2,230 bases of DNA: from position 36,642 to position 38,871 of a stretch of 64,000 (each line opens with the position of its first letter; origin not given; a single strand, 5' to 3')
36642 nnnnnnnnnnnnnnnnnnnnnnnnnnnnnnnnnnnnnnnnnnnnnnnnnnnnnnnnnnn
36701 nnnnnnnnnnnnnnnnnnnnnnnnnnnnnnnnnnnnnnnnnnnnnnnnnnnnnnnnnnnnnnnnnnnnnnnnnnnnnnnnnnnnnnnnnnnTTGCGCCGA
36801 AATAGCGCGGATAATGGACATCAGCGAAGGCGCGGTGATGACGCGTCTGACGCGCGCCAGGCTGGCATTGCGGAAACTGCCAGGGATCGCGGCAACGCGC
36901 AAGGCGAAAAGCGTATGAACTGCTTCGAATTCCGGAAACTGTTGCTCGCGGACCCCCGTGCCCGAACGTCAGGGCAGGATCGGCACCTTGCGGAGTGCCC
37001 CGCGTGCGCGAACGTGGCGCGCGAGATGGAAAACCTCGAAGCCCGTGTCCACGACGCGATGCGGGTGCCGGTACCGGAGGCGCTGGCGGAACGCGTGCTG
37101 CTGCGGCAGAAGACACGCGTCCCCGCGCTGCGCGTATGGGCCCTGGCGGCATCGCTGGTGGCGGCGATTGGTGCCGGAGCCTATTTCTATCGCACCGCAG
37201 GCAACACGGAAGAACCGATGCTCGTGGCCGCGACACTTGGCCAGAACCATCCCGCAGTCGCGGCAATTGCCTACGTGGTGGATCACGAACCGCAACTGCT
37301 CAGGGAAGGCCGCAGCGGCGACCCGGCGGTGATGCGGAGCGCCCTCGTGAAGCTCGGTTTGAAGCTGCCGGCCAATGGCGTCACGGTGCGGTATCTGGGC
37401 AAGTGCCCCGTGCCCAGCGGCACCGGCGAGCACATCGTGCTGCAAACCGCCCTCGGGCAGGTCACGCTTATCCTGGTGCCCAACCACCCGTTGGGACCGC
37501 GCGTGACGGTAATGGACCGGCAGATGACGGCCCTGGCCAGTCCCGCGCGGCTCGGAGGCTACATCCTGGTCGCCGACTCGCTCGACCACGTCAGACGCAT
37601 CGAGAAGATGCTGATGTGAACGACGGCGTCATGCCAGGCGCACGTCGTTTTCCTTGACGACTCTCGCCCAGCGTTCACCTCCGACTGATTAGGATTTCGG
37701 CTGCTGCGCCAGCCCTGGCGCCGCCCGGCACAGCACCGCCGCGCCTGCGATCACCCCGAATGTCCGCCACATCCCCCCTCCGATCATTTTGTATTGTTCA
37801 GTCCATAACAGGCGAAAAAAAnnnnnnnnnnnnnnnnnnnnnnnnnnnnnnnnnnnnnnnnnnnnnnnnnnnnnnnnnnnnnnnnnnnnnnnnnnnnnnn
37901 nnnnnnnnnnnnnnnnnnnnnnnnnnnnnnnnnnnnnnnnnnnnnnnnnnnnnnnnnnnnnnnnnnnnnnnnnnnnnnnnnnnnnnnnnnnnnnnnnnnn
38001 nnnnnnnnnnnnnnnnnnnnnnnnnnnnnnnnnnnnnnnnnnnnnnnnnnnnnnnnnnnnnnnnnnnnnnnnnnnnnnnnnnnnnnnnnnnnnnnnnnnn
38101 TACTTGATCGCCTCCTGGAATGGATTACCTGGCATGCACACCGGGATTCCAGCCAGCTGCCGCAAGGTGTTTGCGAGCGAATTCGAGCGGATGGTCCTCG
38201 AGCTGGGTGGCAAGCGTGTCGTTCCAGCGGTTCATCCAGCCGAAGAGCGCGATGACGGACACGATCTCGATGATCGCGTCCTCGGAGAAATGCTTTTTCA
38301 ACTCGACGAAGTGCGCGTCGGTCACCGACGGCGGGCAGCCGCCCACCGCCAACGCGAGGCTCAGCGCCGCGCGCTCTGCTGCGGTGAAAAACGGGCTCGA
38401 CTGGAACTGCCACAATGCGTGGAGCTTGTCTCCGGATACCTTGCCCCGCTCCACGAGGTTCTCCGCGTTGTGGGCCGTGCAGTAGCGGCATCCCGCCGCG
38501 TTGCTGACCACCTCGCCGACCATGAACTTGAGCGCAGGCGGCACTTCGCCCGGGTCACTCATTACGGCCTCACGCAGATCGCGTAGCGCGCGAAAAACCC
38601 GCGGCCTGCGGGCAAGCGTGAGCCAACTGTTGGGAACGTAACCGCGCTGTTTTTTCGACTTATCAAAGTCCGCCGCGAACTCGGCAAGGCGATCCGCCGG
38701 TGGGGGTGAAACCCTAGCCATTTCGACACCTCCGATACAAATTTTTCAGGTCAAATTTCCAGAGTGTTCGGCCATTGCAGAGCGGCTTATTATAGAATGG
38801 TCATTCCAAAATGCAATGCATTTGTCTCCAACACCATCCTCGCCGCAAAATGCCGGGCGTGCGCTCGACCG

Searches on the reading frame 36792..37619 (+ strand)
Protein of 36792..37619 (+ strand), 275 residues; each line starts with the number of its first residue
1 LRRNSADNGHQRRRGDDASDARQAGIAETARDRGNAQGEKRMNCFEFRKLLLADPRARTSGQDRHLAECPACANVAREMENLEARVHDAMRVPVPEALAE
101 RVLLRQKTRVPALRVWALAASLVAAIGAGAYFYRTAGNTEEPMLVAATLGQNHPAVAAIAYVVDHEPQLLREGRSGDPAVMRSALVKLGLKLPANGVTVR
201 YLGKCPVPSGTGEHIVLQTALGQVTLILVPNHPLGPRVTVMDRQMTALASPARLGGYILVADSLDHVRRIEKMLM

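Call 33: search_protein_families(library=pfam, proteins=[window:36792-37619:+], max_evalue=0.001)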
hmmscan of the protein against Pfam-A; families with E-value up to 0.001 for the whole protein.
window:36792-37619:+ (275 aa): 1 family
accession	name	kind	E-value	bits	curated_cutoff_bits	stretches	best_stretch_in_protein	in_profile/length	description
PF11859.13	DUF3379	-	7.3e-25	88.1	33.2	1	42-273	1-227/232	Protein of unknown function (DUF3379)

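Call 51: search_protein_families(library=ncbifam, proteins=[window:36915-37619:+], max_evalue=0.01)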
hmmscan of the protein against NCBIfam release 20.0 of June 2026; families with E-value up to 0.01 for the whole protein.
window:36915-37619:+ (234 aa): 1 family
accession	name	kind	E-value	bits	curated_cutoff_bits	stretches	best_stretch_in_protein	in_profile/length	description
NF052375.1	antisigma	equivalog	7.9e-06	26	100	1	22-111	19-124/217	anti-sigma factor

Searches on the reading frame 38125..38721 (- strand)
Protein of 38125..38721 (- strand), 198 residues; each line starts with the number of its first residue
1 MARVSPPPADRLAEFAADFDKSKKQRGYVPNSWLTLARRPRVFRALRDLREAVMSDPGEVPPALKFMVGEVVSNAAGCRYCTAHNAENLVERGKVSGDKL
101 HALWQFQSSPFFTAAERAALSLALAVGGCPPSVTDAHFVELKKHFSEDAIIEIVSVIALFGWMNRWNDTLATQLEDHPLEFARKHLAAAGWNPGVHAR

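Call 87: search_protein_families(library=pfam, proteins=[window:38125-38721:-], max_evalue=5)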
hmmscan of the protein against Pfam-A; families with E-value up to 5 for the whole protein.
window:38125-38721:- (198 aa): 1 family
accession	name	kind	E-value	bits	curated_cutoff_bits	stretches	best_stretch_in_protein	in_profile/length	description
PF02627.25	CMD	-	2.6e-10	40.6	23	2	40-123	1-82/84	Carboxymuconolactone decarboxylase family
